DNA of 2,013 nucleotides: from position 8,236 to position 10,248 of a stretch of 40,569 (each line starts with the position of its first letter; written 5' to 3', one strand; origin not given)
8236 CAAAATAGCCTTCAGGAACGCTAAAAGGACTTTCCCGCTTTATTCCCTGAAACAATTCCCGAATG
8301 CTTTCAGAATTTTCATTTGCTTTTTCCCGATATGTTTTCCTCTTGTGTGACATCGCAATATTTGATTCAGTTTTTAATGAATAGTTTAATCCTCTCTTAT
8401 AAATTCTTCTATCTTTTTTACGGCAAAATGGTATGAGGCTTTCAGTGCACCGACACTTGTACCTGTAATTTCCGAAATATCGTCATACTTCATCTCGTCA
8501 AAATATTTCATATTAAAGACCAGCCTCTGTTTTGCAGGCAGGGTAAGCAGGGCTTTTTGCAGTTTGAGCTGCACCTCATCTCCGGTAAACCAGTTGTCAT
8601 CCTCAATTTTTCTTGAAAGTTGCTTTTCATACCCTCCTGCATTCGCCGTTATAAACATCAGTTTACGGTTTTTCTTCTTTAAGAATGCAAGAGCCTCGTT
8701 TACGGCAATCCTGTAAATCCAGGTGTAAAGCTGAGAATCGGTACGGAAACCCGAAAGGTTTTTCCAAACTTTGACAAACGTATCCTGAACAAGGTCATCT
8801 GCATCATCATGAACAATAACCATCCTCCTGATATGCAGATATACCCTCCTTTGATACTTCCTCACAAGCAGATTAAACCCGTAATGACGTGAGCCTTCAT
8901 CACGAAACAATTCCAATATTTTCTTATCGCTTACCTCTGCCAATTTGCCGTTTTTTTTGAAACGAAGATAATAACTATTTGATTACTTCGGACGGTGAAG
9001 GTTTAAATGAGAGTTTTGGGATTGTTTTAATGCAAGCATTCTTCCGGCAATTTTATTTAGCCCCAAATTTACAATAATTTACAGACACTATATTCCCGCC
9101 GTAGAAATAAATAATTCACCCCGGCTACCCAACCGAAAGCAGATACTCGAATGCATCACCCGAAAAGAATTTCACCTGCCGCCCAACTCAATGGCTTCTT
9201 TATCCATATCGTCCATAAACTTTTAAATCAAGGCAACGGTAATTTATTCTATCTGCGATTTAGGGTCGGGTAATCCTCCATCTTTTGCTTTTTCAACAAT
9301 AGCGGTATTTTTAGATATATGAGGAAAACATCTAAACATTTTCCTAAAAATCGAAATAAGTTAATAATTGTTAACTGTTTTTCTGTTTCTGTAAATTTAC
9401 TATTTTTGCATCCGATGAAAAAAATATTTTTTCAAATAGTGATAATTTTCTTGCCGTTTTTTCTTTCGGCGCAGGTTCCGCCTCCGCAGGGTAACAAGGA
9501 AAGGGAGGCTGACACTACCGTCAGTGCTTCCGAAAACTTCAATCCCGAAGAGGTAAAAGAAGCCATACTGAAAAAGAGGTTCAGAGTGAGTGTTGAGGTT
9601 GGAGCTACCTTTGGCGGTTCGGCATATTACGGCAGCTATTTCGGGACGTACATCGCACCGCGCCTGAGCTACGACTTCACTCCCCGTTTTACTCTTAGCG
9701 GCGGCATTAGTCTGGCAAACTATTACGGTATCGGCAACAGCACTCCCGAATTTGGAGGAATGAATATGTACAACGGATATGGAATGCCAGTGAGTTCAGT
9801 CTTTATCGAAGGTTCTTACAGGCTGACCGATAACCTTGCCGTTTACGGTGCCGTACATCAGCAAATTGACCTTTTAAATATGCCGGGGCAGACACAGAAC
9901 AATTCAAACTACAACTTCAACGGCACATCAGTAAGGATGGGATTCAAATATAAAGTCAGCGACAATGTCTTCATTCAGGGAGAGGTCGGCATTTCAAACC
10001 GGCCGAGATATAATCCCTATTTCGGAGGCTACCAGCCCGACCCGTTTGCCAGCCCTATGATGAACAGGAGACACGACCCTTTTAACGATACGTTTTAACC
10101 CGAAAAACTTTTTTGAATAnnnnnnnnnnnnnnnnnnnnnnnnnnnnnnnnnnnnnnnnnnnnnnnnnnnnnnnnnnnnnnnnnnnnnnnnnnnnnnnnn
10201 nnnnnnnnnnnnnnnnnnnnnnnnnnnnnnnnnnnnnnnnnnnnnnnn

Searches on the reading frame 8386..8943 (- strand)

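Call 51: search_protein_families(library=pfam, proteins=[window:8386-8943:-], max_evalue=0.0001)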
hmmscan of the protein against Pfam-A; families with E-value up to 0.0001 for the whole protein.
window:8386-8943:- (185 aa): 2 families
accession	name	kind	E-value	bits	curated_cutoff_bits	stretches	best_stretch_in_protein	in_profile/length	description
PF04542.20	Sigma70_r2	-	8.2e-17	61.2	24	1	26-93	1-70/71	Sigma-70 region 2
PF08281.18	Sigma70_r4_2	-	1.9e-14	53.5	25.7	1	126-178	2-54/54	Sigma-70, region 4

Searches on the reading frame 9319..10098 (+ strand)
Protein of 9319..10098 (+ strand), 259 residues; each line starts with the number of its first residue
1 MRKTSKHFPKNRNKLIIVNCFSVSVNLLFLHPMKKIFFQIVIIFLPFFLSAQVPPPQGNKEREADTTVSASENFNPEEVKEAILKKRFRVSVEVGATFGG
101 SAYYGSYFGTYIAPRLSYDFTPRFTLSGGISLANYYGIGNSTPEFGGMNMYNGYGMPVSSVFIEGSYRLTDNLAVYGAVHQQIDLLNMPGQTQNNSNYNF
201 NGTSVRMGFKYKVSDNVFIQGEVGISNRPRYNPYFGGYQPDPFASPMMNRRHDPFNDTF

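Call 51: search_protein_families(library=pfam, proteins=[window:9319-10098:+], max_evalue=0.0001)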
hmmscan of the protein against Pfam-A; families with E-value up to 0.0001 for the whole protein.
window:9319-10098:+ (259 aa): 1 family
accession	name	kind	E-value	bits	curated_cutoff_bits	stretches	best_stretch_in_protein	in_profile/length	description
PF13505.12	OMP_b-brl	-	5.2e-05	23.9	28.7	1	113-227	11-111/175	Outer membrane protein beta-barrel domain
